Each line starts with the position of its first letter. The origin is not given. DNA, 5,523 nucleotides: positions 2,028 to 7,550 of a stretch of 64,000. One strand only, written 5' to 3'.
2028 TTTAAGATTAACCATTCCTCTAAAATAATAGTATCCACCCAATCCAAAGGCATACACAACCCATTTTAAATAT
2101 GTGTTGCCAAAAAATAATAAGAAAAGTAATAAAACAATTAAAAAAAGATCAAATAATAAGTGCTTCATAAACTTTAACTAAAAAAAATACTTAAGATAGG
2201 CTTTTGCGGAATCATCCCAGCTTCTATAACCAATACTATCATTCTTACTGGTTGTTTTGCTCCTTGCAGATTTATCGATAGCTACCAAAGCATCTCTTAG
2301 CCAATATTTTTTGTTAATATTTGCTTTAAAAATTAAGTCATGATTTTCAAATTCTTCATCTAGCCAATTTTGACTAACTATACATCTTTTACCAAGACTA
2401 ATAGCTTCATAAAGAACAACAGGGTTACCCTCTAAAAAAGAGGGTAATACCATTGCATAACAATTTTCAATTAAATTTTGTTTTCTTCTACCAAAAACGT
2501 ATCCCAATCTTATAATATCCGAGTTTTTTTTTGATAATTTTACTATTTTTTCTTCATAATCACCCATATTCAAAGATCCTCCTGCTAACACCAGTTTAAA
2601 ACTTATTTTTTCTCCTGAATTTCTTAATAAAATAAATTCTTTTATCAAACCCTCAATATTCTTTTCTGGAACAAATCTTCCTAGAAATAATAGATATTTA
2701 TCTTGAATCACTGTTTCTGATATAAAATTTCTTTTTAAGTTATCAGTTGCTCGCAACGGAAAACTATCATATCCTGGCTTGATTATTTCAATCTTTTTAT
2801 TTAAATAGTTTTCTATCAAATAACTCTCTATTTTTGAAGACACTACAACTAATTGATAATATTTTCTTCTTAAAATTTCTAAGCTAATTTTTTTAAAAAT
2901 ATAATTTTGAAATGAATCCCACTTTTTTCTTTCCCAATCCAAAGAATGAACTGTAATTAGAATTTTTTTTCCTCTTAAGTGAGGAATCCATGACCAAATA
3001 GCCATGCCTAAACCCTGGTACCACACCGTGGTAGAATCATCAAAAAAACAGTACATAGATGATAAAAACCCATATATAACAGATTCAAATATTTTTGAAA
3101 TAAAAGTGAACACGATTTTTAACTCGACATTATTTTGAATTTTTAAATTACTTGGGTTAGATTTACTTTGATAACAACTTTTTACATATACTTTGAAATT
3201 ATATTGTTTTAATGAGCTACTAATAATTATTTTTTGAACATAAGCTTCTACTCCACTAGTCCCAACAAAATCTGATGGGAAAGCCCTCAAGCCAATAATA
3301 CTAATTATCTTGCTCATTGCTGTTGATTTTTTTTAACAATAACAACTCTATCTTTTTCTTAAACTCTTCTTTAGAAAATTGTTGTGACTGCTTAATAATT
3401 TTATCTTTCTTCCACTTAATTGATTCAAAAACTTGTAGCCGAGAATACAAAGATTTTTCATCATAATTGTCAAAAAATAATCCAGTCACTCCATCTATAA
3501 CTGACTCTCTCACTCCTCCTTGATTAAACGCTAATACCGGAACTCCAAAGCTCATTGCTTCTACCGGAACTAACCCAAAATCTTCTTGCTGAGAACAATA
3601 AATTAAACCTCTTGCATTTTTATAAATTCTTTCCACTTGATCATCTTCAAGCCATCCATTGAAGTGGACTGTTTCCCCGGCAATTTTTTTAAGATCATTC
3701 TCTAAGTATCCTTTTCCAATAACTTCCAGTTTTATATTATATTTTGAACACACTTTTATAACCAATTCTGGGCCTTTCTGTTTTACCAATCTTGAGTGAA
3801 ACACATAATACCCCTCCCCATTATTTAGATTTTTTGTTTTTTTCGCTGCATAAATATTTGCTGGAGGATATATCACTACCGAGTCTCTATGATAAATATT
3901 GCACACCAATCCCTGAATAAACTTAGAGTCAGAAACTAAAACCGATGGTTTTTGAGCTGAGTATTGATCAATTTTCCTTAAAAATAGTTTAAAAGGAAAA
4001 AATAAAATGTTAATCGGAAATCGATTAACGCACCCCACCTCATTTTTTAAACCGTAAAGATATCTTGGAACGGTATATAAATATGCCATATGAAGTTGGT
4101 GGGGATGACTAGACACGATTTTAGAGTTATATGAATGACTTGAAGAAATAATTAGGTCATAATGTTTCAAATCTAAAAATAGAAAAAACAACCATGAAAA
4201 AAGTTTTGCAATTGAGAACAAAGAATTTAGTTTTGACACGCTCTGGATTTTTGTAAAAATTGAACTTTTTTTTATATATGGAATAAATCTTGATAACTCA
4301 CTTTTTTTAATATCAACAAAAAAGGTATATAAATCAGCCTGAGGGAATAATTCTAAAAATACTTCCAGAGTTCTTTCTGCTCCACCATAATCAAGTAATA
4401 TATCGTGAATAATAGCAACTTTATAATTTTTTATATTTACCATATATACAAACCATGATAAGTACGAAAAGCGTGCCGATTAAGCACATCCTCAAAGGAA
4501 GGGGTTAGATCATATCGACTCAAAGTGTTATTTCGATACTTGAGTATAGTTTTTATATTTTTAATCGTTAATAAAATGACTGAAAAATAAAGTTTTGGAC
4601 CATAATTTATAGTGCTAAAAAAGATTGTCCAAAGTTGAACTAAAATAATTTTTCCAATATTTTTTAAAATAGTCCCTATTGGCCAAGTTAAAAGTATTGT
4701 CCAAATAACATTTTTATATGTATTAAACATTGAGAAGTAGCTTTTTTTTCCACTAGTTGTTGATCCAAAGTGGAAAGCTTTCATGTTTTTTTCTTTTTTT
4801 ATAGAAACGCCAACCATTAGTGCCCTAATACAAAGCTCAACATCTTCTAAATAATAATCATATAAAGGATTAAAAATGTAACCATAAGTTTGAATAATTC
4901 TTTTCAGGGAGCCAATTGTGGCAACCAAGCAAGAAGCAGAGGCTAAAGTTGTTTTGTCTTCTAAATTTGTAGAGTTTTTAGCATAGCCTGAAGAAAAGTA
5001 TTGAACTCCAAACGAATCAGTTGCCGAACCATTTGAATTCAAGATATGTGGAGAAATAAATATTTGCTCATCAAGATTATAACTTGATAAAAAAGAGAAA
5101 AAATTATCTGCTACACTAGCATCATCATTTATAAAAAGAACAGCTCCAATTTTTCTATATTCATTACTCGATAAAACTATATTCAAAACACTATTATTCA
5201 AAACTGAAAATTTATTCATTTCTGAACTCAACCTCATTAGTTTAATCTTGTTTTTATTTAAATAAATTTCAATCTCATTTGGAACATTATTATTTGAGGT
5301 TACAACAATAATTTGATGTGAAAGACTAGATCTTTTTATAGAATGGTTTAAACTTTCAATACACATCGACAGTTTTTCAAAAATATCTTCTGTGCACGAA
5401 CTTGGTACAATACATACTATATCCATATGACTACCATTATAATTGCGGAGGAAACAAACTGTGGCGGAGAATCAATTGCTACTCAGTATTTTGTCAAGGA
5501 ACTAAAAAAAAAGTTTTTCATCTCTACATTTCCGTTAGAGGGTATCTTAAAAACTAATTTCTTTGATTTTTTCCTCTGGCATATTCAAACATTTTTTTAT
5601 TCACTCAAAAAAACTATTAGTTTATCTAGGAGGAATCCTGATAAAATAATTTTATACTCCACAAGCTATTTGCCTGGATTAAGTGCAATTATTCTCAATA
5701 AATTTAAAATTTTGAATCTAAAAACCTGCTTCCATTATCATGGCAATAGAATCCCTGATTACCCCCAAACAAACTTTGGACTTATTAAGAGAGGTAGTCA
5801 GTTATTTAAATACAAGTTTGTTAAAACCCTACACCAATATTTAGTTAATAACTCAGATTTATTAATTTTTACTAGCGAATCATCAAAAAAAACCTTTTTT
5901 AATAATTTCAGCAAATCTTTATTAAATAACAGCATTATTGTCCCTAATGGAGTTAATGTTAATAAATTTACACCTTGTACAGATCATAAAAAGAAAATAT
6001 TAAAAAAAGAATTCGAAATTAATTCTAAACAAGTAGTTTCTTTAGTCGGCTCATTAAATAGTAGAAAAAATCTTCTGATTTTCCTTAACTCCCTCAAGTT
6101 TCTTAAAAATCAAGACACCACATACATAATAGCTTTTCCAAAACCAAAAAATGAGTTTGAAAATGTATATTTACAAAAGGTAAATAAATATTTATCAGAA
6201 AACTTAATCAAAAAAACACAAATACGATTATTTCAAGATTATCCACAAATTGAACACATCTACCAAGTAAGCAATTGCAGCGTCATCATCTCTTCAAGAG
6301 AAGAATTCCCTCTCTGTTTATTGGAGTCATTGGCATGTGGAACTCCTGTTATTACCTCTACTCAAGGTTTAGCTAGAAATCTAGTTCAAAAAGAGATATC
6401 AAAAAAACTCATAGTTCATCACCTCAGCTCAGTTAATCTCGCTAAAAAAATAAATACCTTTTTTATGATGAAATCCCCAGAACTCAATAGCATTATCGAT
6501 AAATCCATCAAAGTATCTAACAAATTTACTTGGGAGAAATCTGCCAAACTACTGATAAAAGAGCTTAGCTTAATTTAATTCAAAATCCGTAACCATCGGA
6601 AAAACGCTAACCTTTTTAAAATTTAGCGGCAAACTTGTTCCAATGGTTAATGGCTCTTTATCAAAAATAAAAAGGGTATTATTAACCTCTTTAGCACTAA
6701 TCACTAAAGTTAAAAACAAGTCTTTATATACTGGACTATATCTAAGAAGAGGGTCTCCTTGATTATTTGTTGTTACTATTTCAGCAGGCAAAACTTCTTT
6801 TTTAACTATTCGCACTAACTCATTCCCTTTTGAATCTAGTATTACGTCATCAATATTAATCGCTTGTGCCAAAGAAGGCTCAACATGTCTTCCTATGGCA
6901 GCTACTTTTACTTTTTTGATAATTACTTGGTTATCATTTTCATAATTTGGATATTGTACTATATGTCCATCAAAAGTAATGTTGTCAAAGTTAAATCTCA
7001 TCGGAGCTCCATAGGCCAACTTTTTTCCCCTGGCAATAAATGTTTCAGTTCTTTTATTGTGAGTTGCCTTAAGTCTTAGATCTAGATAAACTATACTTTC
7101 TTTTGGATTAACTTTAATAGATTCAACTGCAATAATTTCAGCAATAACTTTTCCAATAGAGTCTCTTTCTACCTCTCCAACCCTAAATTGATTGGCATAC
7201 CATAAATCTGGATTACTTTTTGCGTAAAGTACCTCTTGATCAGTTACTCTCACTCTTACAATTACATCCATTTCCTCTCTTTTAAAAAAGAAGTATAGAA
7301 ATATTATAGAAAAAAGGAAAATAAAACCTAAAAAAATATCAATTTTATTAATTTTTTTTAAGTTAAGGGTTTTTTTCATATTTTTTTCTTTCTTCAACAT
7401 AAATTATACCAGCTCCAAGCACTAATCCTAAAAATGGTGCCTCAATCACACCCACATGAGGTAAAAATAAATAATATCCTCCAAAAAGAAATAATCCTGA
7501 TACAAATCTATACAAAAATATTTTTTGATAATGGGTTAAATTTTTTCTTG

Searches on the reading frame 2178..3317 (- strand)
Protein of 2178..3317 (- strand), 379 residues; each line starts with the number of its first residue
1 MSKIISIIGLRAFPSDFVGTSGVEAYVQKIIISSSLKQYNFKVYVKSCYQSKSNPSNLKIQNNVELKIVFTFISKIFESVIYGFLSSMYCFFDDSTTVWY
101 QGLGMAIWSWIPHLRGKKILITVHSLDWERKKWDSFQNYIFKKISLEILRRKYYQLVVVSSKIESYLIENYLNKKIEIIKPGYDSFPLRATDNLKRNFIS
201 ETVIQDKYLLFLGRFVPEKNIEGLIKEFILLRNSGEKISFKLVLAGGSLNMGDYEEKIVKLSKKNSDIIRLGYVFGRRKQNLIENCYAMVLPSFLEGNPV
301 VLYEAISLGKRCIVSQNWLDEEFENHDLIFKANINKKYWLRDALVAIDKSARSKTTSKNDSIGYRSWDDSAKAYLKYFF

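Call 80: search_protein_families(library=pfam, proteins=[window:2178-3317:-], max_evalue=0.0001)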
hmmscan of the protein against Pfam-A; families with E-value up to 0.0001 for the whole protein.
window:2178-3317:- (379 aa): 2 families
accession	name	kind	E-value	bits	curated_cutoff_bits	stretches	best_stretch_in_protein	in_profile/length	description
PF00534.26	Glycos_transf_1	-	3.2e-16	59.8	26.4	1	205-316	14-123/172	Glycosyl transferases group 1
PF13692.12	Glyco_trans_1_4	-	4e-14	53.5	27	1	207-317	2-108/142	Glycosyl transferases group 1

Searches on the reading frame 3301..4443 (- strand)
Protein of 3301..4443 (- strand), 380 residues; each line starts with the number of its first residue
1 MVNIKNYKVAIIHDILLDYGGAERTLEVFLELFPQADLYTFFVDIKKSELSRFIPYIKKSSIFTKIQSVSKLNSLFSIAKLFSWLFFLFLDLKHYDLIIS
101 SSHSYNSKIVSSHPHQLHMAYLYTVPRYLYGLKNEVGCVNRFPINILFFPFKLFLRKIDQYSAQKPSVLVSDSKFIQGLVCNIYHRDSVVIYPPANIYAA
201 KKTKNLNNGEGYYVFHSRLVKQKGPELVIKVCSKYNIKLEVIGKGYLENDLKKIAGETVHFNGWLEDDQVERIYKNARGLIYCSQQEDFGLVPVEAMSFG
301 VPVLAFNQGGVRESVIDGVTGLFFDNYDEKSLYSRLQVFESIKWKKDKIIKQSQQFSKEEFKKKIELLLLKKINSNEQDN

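Call 80: search_protein_families(library=pfam, proteins=[window:3301-4443:-], max_evalue=0.0001)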
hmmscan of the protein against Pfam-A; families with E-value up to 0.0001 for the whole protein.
window:3301-4443:- (380 aa): 3 families
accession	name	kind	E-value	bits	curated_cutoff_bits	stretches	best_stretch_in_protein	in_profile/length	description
PF00534.26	Glycos_transf_1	-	5.9e-30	104.5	26.4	1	201-354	6-170/172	Glycosyl transferases group 1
PF13692.12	Glyco_trans_1_4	-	1.1e-20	74.7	27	1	213-335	4-135/142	Glycosyl transferases group 1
PF20706.3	GT4-conflict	-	6.7e-07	29.1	26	1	249-315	250-320/385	Family 4 Glycosyltransferase in conflict systems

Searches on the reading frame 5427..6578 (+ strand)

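Call 80: search_protein_families(library=pfam, proteins=[window:5427-6578:+], max_evalue=0.0001)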
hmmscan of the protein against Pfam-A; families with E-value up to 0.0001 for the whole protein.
window:5427-6578:+ (383 aa): 2 families
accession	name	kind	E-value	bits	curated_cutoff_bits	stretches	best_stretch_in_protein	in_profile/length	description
PF00534.26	Glycos_transf_1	-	1.4e-16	60.9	26.4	1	190-351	4-160/172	Glycosyl transferases group 1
PF13692.12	Glyco_trans_1_4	-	9.2e-13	49.1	27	1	202-344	2-138/142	Glycosyl transferases group 1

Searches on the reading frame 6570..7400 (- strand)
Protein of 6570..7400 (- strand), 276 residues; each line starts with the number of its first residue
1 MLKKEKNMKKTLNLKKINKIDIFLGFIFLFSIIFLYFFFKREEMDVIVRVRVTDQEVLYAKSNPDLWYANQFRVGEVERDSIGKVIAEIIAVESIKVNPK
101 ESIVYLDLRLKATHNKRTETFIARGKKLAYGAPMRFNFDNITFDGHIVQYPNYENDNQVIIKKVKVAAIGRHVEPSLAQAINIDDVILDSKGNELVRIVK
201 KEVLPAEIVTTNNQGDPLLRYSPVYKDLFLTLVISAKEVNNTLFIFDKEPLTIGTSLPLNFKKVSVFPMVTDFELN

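Call 80: search_protein_families(library=pfam, proteins=[window:6570-7400:-], max_evalue=0.0001)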
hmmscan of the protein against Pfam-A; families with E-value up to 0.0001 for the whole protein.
window:6570-7400:- (276 aa): 1 family
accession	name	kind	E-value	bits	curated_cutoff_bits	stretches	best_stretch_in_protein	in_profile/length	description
PF14221.11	DUF4330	-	3.4e-11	44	27.6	1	162-271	53-164/167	Domain of unknown function (DUF4330)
